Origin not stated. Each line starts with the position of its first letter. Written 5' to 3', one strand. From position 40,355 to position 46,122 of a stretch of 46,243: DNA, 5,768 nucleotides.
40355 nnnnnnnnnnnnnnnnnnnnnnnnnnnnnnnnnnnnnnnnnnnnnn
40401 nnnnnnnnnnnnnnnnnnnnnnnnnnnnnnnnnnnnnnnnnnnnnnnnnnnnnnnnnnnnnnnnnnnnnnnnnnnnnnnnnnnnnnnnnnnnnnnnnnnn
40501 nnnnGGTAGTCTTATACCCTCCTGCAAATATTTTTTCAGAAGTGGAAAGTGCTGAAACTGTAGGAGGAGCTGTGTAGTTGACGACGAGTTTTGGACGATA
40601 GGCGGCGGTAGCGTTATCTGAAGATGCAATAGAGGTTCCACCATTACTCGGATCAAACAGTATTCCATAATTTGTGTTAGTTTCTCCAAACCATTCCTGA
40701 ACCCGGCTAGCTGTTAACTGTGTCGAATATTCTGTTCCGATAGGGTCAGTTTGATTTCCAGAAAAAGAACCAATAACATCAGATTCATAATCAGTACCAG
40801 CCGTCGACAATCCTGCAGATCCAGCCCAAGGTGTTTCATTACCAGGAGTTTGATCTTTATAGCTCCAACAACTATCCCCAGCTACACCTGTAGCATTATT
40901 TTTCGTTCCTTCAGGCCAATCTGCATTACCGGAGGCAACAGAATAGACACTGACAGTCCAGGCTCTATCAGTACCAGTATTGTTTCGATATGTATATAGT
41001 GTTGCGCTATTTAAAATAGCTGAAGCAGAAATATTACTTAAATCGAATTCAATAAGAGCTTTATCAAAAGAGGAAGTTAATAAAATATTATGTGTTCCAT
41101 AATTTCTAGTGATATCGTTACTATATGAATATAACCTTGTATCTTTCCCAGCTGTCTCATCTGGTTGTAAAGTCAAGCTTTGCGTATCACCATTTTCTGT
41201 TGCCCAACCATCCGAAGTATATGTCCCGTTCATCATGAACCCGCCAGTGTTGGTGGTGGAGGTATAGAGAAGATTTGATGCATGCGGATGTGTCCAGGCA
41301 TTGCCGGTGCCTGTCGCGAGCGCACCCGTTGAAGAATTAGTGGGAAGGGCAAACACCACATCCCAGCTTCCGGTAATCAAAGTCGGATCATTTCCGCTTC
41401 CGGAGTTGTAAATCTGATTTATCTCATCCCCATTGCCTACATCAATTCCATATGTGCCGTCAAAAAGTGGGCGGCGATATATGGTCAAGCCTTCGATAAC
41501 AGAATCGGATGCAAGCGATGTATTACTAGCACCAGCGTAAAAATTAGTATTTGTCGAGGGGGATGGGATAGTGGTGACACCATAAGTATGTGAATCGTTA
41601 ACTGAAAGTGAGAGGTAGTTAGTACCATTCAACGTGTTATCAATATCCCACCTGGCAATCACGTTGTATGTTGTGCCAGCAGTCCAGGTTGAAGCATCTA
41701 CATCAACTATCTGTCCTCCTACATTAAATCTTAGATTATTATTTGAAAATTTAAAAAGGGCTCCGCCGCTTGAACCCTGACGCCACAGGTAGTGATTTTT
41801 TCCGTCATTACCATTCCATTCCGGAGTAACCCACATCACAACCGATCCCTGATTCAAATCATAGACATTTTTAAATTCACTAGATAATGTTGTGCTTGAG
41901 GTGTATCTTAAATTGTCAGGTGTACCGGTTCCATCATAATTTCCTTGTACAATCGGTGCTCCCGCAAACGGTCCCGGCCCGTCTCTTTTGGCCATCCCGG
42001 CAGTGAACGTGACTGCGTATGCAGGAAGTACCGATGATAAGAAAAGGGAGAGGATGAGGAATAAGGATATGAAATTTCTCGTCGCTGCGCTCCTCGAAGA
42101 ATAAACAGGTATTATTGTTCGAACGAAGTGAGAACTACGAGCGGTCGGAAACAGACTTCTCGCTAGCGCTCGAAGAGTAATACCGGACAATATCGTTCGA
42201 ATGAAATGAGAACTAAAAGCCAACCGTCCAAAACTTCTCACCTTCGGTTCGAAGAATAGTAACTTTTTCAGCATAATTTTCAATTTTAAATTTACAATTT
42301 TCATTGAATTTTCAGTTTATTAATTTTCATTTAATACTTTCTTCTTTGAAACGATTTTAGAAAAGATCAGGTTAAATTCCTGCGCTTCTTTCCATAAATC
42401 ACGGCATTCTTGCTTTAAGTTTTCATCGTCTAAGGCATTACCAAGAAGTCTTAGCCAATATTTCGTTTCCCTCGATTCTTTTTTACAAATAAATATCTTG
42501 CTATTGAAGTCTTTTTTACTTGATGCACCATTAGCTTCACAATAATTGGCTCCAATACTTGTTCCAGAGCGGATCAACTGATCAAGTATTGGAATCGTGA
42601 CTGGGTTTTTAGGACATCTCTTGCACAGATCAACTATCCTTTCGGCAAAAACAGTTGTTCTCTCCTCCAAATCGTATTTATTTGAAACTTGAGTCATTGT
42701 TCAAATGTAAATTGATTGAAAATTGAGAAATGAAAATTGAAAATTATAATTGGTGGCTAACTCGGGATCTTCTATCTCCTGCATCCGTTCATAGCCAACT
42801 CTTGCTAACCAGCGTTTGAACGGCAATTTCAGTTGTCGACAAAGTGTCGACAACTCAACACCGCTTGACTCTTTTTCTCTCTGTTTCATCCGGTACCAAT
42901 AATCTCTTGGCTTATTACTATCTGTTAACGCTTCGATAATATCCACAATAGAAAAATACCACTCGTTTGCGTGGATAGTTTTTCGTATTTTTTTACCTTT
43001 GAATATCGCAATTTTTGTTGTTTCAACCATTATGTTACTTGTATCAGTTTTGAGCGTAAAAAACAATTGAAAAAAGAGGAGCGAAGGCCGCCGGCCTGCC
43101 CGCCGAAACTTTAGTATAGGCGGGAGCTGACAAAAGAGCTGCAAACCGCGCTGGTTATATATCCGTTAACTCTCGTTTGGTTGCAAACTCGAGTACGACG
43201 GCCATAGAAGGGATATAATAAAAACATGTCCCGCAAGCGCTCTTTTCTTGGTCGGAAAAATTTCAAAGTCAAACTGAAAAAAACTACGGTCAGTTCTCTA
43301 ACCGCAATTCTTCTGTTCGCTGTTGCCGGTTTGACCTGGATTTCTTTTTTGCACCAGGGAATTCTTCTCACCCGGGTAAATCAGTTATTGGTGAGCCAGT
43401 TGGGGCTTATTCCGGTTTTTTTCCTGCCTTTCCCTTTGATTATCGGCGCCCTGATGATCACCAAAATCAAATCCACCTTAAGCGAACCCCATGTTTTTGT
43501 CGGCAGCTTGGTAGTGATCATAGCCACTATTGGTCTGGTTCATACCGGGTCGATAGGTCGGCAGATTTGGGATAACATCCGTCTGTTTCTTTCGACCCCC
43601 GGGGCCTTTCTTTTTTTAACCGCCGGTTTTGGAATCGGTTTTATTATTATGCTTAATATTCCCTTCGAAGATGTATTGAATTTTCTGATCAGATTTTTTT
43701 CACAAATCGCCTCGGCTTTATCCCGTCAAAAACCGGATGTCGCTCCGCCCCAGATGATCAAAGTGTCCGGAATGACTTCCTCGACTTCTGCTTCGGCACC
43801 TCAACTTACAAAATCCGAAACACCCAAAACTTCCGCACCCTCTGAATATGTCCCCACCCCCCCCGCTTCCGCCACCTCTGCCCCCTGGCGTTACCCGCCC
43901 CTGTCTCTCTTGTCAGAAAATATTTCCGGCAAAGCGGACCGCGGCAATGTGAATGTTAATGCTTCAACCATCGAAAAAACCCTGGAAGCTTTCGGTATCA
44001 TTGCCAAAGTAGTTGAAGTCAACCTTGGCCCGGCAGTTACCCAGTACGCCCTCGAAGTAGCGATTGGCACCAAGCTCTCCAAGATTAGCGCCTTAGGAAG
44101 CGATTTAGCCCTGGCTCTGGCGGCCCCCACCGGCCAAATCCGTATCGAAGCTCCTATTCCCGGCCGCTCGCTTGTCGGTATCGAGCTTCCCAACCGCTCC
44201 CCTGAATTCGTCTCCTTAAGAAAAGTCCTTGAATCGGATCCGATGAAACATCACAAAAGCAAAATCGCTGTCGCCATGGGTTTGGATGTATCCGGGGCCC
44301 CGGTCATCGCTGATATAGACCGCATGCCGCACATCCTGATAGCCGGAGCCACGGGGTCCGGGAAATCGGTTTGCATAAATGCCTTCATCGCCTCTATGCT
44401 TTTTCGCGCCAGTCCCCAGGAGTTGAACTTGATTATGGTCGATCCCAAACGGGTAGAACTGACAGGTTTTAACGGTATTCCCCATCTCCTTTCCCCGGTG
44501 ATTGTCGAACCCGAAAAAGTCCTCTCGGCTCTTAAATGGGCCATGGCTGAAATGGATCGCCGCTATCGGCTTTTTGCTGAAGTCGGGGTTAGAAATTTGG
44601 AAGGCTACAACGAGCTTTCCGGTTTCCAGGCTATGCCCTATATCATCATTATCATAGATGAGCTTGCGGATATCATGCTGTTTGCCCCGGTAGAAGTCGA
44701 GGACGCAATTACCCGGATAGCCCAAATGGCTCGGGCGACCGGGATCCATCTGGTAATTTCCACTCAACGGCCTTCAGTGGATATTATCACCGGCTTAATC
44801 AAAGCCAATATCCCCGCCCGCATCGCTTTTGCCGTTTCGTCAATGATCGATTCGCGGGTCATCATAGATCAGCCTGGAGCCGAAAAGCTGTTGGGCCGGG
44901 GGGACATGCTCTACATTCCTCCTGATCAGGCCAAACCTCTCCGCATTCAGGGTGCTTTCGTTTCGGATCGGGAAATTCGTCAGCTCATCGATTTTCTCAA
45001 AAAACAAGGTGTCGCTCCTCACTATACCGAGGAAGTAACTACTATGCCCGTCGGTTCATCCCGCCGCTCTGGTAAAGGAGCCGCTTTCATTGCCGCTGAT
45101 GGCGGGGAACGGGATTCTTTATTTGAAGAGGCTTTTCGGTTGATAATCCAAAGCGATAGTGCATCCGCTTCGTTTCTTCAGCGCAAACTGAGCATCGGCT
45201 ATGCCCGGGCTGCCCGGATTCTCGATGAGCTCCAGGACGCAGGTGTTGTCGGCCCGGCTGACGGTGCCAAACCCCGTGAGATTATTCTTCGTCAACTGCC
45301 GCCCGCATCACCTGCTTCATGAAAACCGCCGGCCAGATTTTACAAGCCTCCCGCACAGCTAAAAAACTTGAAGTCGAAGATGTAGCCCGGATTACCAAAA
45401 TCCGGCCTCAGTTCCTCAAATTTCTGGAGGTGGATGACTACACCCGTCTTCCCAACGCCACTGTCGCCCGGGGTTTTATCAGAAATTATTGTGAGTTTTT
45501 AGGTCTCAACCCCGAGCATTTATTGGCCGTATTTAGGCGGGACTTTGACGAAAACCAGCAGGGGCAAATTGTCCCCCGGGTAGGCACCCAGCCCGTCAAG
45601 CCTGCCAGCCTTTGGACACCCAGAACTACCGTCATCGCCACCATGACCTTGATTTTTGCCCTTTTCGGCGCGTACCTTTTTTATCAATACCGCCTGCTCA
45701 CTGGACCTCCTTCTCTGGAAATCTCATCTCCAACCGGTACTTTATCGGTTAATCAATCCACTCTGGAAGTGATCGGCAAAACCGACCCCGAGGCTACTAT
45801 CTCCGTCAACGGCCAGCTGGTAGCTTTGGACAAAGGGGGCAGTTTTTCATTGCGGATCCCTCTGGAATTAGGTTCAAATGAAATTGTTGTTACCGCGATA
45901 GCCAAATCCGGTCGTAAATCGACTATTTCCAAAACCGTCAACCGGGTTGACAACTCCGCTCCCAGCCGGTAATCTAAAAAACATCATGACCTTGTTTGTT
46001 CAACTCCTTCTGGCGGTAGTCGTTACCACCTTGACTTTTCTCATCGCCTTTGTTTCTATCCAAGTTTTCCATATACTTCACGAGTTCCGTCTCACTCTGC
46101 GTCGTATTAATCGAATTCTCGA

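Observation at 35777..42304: Giant (~2170 aa) mosaic surface protein, a candidate attachment factor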

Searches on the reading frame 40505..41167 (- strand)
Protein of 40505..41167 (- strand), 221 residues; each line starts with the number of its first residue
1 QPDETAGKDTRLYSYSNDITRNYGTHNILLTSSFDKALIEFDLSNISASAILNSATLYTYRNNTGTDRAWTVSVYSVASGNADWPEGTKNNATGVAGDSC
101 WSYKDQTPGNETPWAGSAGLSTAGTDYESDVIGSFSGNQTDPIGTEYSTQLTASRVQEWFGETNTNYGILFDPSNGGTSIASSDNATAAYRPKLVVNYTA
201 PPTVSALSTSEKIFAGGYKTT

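Call 16: search_protein_families(library=ncbifam, proteins=[window:40505-41167:-], max_evalue=10)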
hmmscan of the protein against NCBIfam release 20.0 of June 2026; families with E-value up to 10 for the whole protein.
window:40505-41167:- (221 aa): 1 family
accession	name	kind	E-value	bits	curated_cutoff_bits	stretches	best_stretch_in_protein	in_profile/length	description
NF033679.1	DNRLRE_dom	domain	3.3e-11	43.5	34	1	16-197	7-164/164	DNRLRE domain-containing protein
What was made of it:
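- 40577..41122 (-): DNRLRE / CBM96-type domain (res ~395-576). It is inserted between cassette parts A and C1. NF033679 scores 43.5 bits (cutoff 34), E 3e-11 (call 16).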

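Call 17: search_protein_families(library=pfam, proteins=[window:40505-41167:-], max_evalue=10)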
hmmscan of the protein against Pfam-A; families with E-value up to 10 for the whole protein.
window:40505-41167:- (221 aa): 2 families
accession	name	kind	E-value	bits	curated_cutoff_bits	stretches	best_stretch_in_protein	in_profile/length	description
PF24517.2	CBM96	-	5.2e-05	23.6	26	1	17-99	17-102/164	Carbohydrate-binding module family 96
PF00688.24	TGFb_propeptide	-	0.23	11.5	25.8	1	39-80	112-158/242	TGF-beta propeptide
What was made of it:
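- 40577..41122 (-): PF24517 CBM96 scores 23.6 bits, just under its cutoff of 26 (call 17).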

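Call 78: search_solved_structures(query=window:40505-41167:-, max_evalue=1)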
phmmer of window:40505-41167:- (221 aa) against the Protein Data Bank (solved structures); distinct sequences matched with E-value up to 1: 11.
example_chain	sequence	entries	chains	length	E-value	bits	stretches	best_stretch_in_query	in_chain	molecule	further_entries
8t4b_H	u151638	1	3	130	0.081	15.9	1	94-137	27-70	RM_N332_32 heavy chain Fv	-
8sgg_A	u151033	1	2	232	0.13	15.2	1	95-133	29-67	Cy137D09 Fab heavy chain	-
3k1k_C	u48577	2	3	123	0.18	14.7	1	104-171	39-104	Enhancer | Anti-GFP Nanobody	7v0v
3ogo_E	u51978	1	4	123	0.18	14.7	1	104-158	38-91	GFP-nanobody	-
8ya2_C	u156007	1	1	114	0.22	14.5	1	104-158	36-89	Nanobody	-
8ya0_C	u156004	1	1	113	0.24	14.3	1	104-156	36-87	Nanobody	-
8rl9_D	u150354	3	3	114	0.29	14.1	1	104-155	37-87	Gluebody GbEnhancer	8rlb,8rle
8rlc_D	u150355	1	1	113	0.31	14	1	104-153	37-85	Gluebody GbEnhancer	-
8cy9_D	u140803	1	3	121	0.49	13.3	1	98-147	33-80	pan-sarbecovirus nanobody 1-23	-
9uaq_D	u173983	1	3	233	0.64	12.9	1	104-158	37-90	GFP-nanobody-TAIL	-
5wts_A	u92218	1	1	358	0.93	12.4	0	103-156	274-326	Green fluorescent protein linked MTide-02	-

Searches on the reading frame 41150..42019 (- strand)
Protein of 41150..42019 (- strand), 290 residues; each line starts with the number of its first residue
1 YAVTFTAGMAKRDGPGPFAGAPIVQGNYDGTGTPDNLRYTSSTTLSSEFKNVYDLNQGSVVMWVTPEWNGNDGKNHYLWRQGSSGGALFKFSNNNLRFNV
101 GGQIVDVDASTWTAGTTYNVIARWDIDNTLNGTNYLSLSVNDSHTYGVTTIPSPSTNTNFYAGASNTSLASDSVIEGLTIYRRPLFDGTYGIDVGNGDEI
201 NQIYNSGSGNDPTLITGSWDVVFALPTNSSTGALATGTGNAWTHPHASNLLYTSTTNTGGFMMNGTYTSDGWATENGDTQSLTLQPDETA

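Call 16: search_protein_families(library=ncbifam, proteins=[window:41150-42019:-], max_evalue=10)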
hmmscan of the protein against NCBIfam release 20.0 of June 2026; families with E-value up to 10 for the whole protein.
window:41150-42019:- (290 aa): 0 families

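Call 17: search_protein_families(library=pfam, proteins=[window:41150-42019:-], max_evalue=10)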
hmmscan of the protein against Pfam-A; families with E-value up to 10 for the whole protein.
window:41150-42019:- (290 aa): 0 families
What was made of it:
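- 41375..42013 (-): Module A: LamG/ConA-like jelly roll (res 98-310). It starts at the conserved mature N-terminus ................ There is no direct Pfam hit (call 17).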

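Call 65: search_protein_families(library=phrogs, proteins=[window:41150-42019:-], max_evalue=1)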
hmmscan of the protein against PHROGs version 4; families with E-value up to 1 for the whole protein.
window:41150-42019:- (290 aa): 0 families

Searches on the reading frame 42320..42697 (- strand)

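Call 10: search_protein_families(library=pfam, proteins=[window:42320-42697:-], max_evalue=0.001)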
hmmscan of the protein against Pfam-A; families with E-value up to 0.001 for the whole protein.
window:42320-42697:- (125 aa): 1 family
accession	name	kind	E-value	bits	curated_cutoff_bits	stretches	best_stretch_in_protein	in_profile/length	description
PF05635.17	23S_rRNA_IVP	-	3.2e-15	56.7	33.8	1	12-86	7-80/106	23S rRNA-intervening sequence protein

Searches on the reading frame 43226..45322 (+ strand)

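Call 10: search_protein_families(library=pfam, proteins=[window:43226-45322:+], max_evalue=0.001)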
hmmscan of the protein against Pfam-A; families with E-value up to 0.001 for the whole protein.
window:43226-45322:+ (698 aa): 5 families
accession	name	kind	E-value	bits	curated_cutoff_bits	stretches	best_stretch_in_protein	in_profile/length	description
PF01580.24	FtsK_SpoIIIE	-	6.1e-62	209.4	24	1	331-518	2-221/221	FtsK/SpoIIIE family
PF09397.16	FtsK_gamma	-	1.4e-25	89.2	30.6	1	628-688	2-62/63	Ftsk gamma domain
PF17854.6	FtsK_alpha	-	2.1e-25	89.2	22.9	1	224-323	2-101/101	FtsK alpha domain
PF05621.17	TniB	-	0.00048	20.1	22.4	0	363-390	31-58/189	Bacterial TniB protein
PF01935.23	DUF87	-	0.00071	20.2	23.2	0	355-407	9-60/220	Helicase HerA, central domain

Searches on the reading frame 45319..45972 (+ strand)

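Call 10: search_protein_families(library=pfam, proteins=[window:45319-45972:+], max_evalue=0.001)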
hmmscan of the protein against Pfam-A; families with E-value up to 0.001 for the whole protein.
window:45319-45972:+ (217 aa): 4 families
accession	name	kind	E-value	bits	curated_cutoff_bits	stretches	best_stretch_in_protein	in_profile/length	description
PF13413.12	HTH_25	-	7.8e-21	74.1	24.6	1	7-68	1-62/62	Helix-turn-helix domain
PF09136.16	Glucodextran_B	-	4.5e-18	65.4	27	1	131-208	1-80/83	Glucodextranase, domain B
PF12844.13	HTH_19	-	0.00011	22.5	30.2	1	6-70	2-60/64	Helix-turn-helix domain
PF17936.7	Big_6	-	0.00076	20.1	27.6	0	141-205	7-78/83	Bacterial Ig domain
